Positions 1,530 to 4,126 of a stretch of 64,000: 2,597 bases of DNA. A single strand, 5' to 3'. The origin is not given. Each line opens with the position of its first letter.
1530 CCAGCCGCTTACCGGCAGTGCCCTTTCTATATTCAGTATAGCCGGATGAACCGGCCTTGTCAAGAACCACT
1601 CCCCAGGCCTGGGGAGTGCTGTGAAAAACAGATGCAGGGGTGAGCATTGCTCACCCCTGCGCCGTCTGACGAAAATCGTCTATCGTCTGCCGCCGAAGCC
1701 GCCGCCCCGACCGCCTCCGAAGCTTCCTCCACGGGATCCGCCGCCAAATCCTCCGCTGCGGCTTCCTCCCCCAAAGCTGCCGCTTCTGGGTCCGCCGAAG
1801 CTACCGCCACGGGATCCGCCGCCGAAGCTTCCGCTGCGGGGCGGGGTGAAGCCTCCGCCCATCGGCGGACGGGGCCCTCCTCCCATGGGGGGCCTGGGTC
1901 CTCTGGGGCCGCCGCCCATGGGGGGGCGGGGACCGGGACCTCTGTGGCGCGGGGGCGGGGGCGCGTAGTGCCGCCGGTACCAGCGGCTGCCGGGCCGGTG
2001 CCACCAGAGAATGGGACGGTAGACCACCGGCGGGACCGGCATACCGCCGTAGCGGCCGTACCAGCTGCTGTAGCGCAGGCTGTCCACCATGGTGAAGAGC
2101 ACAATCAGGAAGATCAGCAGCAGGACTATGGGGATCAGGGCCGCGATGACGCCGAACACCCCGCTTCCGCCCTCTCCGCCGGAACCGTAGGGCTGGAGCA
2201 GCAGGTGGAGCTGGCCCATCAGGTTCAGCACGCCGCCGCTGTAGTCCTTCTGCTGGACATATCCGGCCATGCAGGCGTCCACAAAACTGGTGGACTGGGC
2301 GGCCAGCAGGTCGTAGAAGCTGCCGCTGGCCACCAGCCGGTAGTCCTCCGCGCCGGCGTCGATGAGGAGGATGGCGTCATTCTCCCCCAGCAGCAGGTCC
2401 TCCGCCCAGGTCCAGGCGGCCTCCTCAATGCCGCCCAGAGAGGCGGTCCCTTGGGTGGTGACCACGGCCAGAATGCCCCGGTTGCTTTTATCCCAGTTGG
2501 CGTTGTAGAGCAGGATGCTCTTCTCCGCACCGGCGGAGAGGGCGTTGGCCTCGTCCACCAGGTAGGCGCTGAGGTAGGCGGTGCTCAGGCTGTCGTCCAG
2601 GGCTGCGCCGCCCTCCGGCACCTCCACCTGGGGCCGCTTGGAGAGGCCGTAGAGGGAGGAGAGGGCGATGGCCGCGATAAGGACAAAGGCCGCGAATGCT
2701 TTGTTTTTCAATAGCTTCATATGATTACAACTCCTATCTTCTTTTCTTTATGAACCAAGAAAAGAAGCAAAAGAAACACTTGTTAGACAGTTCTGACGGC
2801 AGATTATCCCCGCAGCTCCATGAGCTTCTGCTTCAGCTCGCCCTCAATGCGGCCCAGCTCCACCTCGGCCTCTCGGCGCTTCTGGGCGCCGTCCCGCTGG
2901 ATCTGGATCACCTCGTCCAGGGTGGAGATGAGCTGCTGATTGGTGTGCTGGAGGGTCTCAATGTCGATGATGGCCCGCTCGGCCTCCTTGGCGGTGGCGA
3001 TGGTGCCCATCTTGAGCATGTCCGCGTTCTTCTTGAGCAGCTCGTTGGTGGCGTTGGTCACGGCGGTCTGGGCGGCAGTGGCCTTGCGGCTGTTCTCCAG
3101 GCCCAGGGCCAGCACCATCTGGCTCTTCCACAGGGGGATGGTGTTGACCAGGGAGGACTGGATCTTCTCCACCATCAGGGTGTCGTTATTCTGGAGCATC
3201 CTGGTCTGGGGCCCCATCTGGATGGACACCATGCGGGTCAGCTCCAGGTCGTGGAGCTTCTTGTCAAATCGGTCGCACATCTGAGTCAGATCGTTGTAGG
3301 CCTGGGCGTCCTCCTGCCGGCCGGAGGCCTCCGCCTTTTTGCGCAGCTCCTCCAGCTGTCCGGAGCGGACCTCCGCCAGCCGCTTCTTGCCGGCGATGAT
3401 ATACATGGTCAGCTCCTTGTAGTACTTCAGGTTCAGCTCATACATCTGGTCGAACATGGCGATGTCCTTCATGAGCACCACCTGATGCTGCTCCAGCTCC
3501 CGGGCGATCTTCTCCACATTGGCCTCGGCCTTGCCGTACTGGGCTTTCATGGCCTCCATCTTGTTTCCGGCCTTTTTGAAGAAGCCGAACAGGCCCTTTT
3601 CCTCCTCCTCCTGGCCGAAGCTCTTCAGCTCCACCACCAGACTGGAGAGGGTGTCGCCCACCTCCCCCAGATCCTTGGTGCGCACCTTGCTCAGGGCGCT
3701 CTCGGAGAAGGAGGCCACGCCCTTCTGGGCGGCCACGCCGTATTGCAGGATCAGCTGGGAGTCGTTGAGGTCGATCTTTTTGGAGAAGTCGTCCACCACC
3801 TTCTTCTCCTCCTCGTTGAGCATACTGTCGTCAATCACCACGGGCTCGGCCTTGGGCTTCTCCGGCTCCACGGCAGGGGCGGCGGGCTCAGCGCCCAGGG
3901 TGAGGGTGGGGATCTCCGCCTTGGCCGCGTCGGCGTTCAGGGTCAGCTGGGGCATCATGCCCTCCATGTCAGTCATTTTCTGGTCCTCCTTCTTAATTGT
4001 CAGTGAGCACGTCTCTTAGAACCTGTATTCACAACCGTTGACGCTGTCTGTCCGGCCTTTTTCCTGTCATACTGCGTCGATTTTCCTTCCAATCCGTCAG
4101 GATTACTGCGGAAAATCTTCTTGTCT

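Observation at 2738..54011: Abundant AT-rich hairpin repeat family (at least 11 copies in 64 kb) with compensatory stem changes, inserted just after stop codons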

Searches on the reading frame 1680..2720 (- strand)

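Call 66: search_protein_families(library=pfam, proteins=[window:1680-2720:-], max_evalue=0.00001)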
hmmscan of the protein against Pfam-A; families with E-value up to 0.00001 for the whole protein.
window:1680-2720:- (346 aa): 1 family
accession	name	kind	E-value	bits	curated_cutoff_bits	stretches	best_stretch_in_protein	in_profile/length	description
PF04536.20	TPM_phosphatase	-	5.5e-08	33.3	22.1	1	55-170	2-121/125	TPM domain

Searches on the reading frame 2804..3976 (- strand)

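Call 66: search_protein_families(library=pfam, proteins=[window:2804-3976:-], max_evalue=0.00001)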
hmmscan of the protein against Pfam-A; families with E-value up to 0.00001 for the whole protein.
window:2804-3976:- (390 aa): 1 family
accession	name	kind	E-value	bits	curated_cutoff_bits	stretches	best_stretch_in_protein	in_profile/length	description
PF05816.16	TelA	-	3.6e-126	421.2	30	1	61-386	1-331/332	Toxic anion resistance protein (TelA)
